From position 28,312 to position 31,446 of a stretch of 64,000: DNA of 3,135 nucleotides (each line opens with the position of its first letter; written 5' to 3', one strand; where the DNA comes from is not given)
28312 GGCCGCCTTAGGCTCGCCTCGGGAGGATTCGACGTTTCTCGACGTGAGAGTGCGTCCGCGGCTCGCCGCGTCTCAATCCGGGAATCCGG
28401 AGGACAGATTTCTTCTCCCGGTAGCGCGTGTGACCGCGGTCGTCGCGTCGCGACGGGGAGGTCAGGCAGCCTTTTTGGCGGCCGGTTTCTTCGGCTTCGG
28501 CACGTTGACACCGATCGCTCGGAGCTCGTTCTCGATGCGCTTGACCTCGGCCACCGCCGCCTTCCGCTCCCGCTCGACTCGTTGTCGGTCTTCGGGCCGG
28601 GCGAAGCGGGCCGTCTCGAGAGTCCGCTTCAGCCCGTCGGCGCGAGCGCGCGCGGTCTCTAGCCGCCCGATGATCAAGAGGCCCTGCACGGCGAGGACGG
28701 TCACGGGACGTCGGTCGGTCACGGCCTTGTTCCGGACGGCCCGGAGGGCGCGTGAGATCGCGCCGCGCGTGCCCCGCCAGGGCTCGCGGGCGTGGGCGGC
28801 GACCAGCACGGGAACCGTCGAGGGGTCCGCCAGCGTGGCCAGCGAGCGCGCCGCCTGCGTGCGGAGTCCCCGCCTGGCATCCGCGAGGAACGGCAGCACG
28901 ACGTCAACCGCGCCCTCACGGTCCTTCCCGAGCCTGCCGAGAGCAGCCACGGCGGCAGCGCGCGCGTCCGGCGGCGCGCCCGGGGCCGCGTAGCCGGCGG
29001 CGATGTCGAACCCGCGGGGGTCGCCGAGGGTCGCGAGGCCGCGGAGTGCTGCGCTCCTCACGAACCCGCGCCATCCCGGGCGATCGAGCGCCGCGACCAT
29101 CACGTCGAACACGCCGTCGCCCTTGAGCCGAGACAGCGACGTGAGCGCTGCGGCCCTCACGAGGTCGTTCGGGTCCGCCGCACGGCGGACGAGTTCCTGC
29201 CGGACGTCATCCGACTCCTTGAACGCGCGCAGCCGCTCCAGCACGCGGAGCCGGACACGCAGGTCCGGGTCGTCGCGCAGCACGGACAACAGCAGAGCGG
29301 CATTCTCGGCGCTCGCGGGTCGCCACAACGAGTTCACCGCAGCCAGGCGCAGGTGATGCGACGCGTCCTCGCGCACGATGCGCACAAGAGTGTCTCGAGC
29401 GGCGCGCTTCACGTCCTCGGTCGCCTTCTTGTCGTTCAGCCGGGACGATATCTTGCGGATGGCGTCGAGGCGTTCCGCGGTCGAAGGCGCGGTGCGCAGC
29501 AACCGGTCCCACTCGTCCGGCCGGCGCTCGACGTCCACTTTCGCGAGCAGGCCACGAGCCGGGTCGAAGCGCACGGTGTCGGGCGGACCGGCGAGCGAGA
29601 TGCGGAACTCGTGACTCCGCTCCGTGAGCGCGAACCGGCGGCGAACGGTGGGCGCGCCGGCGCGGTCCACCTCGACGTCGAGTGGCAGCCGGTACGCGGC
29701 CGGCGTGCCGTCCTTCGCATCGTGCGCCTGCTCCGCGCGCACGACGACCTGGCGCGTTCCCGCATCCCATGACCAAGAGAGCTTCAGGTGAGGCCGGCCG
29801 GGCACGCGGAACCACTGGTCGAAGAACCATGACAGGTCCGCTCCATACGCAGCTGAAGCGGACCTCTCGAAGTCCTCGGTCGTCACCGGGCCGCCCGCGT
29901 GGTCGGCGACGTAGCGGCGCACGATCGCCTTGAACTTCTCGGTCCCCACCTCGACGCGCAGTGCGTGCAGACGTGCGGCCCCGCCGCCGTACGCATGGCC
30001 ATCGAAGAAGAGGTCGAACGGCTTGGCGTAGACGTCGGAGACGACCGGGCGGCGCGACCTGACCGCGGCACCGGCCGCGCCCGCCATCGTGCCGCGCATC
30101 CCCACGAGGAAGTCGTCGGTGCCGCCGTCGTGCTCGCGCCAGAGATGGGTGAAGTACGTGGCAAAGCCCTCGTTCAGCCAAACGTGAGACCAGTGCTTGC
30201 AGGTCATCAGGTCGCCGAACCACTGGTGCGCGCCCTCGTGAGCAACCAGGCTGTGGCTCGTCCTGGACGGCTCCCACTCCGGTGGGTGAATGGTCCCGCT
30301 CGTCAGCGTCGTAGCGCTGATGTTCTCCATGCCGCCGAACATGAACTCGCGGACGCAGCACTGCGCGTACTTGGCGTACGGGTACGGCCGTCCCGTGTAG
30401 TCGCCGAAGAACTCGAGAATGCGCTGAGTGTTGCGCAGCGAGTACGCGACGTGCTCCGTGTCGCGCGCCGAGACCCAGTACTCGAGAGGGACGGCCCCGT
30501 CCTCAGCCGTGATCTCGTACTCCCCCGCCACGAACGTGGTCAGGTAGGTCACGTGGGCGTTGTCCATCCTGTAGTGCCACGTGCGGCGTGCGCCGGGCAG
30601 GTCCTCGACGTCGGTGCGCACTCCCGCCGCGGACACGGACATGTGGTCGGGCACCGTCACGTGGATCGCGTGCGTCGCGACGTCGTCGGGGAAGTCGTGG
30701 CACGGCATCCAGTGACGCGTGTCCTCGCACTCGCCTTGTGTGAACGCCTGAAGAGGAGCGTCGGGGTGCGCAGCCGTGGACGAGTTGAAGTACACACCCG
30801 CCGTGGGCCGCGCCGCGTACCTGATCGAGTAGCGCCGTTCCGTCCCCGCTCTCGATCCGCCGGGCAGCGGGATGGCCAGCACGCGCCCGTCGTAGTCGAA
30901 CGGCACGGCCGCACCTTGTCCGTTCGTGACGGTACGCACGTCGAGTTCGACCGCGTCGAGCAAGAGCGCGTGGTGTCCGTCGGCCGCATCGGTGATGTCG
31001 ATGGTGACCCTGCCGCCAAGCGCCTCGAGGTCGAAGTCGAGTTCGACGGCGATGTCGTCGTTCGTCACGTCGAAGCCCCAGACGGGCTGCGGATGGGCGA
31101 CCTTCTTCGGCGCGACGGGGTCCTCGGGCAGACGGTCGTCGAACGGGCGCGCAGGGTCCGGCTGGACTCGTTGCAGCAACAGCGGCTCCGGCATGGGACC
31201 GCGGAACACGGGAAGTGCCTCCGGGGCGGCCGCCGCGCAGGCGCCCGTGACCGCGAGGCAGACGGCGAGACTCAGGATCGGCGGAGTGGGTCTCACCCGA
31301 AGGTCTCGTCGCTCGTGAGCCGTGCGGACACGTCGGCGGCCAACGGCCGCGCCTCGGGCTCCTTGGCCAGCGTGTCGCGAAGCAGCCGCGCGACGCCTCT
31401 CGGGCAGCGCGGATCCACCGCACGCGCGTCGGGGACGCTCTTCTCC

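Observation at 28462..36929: Divergently transcribed pair of M1-type aminopeptidases flanked by a Ser/Thr kinase and TPR protein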

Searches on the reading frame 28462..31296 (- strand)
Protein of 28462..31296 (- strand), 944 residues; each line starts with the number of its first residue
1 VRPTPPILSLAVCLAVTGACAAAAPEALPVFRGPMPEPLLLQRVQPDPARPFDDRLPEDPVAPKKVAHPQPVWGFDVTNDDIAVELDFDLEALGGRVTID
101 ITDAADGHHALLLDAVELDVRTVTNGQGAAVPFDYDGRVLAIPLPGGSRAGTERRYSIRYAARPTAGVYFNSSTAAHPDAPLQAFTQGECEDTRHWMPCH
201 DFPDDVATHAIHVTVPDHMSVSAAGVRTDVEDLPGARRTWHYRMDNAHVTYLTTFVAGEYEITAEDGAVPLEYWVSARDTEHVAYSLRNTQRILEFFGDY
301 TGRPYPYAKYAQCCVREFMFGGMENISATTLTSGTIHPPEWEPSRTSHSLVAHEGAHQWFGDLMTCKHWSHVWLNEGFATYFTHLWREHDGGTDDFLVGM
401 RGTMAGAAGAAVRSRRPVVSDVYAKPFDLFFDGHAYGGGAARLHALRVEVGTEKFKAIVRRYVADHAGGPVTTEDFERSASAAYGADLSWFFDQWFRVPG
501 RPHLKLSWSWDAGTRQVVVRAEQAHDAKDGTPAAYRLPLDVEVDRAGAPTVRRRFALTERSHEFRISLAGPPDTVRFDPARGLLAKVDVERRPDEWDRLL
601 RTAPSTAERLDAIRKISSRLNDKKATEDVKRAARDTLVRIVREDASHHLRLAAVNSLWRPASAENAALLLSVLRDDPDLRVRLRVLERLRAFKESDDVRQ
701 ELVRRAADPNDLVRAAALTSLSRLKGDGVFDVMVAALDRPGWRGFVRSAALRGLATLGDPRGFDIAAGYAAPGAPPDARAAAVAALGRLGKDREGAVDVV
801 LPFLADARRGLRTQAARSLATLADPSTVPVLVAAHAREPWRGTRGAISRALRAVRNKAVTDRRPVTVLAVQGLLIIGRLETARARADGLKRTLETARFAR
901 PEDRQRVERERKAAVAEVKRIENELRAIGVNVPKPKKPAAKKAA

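Call 9: search_protein_families(library=pfam, proteins=[window:28462-31296:-], max_evalue=0.01)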
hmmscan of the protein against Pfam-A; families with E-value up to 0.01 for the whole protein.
window:28462-31296:- (944 aa): 4 families
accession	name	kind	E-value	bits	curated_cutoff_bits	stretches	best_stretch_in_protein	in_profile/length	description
PF01433.26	Peptidase_M1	-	2.1e-41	142.4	27.7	1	285-495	1-218/218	Peptidase family M1 domain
PF13646.12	HEAT_2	-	1.4e-24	86.6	27.7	5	667-755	2-88/88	HEAT repeats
PF17900.6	Peptidase_M1_N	-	1.1e-12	48.9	25.8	1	81-252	6-186/186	Peptidase M1 N-terminal domain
PF03130.22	HEAT_PBS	-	2e-05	25.1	20.9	0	811-834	1-24/27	PBS lyase HEAT-like repeat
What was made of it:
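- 28462..31296 (-): M1 (PepN/ERAP1-type) zinc aminopeptidase, predicted lipoprotein. It has four domains plus a C-terminal helical hairpin and a Pro/Lys-rich tail. Pfam gives M1_N, M1 and HEAT_2 (call 9).
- Checked: M1 peptidase, 28462-31296 (-), 944 aa. Pfam finds Peptidase_M1_N, Peptidase_M1 (142 bits) and HEAT_2 (87 bits) (call 9).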

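Call 10: search_protein_families(library=ncbifam, proteins=[window:28462-31296:-], max_evalue=0.01)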
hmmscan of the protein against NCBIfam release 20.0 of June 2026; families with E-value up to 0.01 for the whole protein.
window:28462-31296:- (944 aa): 5 families
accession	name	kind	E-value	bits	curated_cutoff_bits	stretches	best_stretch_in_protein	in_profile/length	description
TIGR02412.1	pepN_strep_liv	equivalog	2.1e-47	162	591.2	1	179-516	115-459/832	aminopeptidase N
TIGR02411.1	leuko_A4_hydro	equivalog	2.4e-27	95.9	761.7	1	75-478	11-415/600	leukotriene-A(4) hydrolase/aminopeptidase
TIGR02414.1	pepN_proteo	equivalog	4.6e-27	94.5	718.2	1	182-543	108-481/868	aminopeptidase N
NF045915.1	PhycobilmeDegNblB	equivalog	9.4e-10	38.4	300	1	648-831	16-197/214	phycobilisome degradation protein NblB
NF058515.1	phyc_lyase_CpcF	equivalog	0.0066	16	220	0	776-859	44-124/200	C-phycocyanin alpha-cysteine-84 phycocyanobilin lyase subunit CpcF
